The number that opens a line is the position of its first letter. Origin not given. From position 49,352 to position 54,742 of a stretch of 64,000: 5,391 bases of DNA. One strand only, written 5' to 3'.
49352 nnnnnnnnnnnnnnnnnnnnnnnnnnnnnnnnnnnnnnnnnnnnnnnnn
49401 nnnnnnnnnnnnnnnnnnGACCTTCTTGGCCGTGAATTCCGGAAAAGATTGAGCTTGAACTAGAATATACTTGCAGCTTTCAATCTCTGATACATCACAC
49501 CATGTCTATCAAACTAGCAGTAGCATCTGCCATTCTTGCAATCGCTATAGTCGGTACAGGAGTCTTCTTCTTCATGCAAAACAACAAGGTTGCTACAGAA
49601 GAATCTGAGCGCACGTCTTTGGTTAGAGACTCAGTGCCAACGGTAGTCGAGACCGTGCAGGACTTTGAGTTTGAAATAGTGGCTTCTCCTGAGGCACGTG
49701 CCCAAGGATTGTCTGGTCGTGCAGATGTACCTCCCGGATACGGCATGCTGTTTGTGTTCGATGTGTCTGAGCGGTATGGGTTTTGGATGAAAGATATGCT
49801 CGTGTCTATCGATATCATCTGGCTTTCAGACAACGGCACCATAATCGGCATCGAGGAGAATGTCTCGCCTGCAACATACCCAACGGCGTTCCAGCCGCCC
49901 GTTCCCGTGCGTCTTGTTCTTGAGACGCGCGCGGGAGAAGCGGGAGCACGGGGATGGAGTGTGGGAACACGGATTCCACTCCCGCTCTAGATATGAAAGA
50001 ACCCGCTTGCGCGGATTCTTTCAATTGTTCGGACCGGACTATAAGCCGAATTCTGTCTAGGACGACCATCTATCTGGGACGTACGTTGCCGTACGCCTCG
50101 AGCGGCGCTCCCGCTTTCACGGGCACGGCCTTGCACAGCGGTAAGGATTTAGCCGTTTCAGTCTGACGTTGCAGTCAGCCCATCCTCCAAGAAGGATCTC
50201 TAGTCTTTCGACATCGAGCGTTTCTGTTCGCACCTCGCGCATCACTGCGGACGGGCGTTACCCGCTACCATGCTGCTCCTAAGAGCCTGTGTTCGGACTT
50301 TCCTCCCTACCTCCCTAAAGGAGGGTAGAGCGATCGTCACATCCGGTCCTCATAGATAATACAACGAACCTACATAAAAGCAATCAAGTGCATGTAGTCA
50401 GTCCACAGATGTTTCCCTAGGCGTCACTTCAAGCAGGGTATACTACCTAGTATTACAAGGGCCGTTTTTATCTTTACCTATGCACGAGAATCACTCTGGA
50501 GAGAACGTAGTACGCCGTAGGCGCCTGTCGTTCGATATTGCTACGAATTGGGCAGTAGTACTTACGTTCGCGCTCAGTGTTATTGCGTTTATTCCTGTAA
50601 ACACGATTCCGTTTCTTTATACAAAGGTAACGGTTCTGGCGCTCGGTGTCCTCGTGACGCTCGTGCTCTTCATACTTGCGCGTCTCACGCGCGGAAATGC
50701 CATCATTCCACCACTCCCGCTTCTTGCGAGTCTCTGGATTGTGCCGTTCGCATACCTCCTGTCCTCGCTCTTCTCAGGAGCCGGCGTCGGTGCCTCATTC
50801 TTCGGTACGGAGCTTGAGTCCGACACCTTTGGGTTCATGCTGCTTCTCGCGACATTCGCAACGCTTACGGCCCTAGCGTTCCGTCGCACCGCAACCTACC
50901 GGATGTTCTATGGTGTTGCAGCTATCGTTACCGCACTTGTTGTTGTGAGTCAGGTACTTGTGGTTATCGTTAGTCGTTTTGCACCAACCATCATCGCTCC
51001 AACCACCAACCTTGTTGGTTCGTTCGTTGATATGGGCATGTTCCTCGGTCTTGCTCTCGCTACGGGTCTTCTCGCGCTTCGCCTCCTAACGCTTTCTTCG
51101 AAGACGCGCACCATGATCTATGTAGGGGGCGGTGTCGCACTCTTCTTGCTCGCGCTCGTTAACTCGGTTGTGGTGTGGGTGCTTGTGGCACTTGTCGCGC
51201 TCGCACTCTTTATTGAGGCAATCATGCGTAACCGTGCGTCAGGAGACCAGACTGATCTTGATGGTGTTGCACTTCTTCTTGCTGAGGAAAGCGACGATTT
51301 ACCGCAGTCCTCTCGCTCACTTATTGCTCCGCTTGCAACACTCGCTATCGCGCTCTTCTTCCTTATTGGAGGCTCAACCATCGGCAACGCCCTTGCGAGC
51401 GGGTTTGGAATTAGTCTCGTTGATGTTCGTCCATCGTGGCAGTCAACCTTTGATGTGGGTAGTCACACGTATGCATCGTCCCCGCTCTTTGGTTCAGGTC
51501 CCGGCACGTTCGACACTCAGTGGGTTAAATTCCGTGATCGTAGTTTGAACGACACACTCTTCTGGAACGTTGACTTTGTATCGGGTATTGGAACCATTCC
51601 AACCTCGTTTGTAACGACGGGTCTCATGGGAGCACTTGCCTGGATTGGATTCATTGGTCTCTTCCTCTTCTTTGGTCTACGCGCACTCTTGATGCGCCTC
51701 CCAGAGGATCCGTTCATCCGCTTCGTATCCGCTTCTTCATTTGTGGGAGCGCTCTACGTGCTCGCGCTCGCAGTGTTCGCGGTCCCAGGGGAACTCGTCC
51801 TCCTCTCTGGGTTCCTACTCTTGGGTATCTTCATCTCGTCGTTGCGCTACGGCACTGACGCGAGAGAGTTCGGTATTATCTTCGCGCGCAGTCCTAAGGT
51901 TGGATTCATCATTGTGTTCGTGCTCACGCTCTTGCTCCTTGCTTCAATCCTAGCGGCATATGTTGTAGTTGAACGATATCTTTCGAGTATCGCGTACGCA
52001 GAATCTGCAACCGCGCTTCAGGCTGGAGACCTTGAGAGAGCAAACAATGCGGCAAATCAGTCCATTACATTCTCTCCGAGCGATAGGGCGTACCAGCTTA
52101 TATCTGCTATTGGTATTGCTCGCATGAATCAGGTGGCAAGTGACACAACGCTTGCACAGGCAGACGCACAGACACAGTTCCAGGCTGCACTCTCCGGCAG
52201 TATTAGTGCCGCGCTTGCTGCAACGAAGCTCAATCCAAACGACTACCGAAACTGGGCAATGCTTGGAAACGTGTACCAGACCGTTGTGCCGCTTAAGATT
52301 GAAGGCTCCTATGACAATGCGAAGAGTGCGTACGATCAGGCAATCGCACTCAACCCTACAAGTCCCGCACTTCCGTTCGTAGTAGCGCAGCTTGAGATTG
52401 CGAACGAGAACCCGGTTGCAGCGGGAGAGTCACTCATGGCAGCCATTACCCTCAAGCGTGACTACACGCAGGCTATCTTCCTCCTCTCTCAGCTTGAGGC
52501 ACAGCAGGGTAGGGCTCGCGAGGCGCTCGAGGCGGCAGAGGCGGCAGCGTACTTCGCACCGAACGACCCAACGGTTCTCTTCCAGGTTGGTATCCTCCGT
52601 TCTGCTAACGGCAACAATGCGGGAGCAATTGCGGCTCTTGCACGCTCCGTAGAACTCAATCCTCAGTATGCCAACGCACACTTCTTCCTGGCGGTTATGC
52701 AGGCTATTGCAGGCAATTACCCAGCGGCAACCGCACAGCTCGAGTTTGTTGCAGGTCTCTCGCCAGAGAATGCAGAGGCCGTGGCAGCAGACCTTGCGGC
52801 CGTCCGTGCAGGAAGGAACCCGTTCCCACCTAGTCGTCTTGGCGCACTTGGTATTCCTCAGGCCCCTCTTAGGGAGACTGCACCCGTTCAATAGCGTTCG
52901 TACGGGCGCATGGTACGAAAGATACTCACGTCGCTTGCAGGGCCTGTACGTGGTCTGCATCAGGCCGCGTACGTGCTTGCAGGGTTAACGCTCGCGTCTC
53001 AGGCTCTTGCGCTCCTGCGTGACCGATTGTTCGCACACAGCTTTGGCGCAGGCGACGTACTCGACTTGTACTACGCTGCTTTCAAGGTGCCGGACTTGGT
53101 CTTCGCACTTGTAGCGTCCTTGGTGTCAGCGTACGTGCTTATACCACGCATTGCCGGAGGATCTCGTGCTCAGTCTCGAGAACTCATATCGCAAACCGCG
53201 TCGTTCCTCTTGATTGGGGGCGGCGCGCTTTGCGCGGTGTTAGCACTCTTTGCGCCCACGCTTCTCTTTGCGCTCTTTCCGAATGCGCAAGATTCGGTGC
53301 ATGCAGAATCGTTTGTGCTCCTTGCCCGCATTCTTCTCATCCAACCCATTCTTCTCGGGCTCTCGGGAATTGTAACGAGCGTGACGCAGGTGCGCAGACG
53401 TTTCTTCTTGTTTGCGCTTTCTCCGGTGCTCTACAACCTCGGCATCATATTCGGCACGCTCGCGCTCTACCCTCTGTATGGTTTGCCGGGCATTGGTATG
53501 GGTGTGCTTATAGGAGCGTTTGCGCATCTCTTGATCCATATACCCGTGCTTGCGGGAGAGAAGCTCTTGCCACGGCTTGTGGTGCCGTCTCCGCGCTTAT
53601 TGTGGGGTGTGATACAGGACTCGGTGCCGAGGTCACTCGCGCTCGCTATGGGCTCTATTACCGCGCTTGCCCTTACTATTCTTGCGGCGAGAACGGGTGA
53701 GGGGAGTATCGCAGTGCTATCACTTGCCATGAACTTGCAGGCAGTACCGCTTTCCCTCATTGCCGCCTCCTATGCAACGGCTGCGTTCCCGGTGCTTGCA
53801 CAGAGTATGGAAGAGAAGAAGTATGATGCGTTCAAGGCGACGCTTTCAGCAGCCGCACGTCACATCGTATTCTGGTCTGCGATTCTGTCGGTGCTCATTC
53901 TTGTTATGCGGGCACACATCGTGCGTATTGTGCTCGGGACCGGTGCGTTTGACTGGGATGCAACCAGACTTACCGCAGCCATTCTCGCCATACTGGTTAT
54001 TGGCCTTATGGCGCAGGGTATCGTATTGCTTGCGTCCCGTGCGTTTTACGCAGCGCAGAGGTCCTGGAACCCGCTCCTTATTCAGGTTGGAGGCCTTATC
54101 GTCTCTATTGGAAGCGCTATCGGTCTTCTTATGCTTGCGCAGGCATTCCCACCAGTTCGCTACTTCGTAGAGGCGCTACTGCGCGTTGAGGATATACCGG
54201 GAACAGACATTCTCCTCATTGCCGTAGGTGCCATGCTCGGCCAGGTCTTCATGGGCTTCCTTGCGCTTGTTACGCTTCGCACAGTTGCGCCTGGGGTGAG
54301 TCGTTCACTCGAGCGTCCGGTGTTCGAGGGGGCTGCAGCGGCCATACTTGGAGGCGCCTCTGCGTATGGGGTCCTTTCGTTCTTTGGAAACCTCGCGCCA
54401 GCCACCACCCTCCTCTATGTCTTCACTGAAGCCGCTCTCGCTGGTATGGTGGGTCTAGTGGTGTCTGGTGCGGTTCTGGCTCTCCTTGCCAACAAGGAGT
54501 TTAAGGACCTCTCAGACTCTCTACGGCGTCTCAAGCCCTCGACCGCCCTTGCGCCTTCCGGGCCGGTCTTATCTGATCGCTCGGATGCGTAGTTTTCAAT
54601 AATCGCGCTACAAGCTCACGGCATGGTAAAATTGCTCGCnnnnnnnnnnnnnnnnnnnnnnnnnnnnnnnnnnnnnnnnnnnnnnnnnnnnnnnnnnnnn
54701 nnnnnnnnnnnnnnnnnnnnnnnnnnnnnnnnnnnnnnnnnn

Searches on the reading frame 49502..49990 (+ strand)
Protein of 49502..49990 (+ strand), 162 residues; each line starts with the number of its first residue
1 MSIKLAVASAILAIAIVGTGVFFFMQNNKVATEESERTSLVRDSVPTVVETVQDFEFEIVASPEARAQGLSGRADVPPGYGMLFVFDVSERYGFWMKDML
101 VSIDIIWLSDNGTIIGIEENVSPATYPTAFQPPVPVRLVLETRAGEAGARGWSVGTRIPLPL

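Call 85: search_protein_families(library=pfam, proteins=[window:49502-49990:+], max_evalue=0.001)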
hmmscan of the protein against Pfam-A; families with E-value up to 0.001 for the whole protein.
window:49502-49990:+ (162 aa): 1 family
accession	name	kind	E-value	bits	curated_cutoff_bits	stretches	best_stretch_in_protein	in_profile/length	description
PF02643.20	DUF192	-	2.4e-26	92.1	27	1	56-158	2-94/96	Uncharacterized ACR, COG1430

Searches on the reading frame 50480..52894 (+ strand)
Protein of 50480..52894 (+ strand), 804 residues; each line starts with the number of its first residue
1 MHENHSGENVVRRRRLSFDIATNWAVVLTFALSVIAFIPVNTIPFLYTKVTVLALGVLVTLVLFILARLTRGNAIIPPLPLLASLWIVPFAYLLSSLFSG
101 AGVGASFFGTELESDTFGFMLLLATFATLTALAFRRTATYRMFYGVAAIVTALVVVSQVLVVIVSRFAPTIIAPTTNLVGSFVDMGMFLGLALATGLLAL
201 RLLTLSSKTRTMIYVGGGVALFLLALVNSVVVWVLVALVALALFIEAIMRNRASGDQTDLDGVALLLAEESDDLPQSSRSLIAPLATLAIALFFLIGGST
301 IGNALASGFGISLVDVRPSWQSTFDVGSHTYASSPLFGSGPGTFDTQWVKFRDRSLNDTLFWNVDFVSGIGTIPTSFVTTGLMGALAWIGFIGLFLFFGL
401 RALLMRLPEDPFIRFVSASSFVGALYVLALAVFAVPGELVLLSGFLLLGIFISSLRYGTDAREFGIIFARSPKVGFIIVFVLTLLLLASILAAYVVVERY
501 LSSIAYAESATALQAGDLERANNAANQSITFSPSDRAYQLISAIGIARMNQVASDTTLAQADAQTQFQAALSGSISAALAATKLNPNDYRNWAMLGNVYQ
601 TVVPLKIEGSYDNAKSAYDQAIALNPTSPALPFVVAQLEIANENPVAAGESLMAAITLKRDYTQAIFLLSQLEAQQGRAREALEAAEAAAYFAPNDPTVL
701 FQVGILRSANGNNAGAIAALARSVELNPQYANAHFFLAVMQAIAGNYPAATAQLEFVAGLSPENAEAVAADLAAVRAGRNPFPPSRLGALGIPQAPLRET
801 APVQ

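Call 22: search_protein_families(library=pfam, proteins=[window:50480-52894:+], max_evalue=0.001)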
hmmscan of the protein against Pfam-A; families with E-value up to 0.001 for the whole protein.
window:50480-52894:+ (804 aa): 10 families
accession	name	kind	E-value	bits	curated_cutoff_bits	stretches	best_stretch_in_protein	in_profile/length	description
PF23914.1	TPR_CcmH_CycH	-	8.9e-10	39.1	42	1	667-766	54-156/158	Cytochrome c-type biogenesis protein H TPR domain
PF07719.23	TPR_2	-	1.6e-09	37.6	27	0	609-627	15-33/34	Tetratricopeptide repeat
PF13431.12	TPR_17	-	3.1e-07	30.6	24.4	0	579-600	3-24/34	Tetratricopeptide repeat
PF13414.12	TPR_11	-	1.2e-06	28.6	26.8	0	710-738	7-35/42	TPR repeat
PF13371.12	TPR_9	-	1.6e-06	28.5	35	1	674-735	6-67/73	Tetratricopeptide repeat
PF13428.12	TPR_14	-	2.4e-06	28.1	23.5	0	702-739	6-43/44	Tetratricopeptide repeat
PF14559.12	TPR_19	-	4.1e-06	27.5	25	0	608-650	4-46/68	Tetratricopeptide repeat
PF13181.12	TPR_8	-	8.7e-06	25.9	25.7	0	608-627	14-33/34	Tetratricopeptide repeat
PF13432.12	TPR_16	-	7e-05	23.6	32.7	1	706-752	6-52/65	Tetratricopeptide repeat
PF00515.34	TPR_1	-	0.00097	19.3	27.8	0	609-627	15-33/34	Tetratricopeptide repeat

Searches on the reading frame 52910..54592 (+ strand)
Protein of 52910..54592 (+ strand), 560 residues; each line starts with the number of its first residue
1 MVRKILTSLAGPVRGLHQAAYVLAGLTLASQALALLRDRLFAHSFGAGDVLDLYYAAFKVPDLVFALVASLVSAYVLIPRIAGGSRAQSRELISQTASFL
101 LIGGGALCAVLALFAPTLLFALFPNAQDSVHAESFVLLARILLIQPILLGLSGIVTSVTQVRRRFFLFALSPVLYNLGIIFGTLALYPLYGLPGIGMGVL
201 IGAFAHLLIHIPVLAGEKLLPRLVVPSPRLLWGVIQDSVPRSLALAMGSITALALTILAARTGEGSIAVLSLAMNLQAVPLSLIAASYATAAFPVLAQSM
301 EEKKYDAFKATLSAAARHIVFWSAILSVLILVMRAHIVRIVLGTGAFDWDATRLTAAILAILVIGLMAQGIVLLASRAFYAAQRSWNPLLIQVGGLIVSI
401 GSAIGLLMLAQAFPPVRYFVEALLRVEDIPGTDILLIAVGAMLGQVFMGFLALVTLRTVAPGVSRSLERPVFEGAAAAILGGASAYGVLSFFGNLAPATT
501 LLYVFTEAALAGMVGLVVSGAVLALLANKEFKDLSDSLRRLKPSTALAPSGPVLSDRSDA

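Call 22: search_protein_families(library=pfam, proteins=[window:52910-54592:+], max_evalue=0.001)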
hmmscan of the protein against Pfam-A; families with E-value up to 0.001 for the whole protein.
window:52910-54592:+ (560 aa): 1 family
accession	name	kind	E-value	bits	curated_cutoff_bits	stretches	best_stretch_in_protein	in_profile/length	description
PF03023.19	MurJ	-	5.4e-48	164.2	27.4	1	41-408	1-373/451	Lipid II flippase MurJ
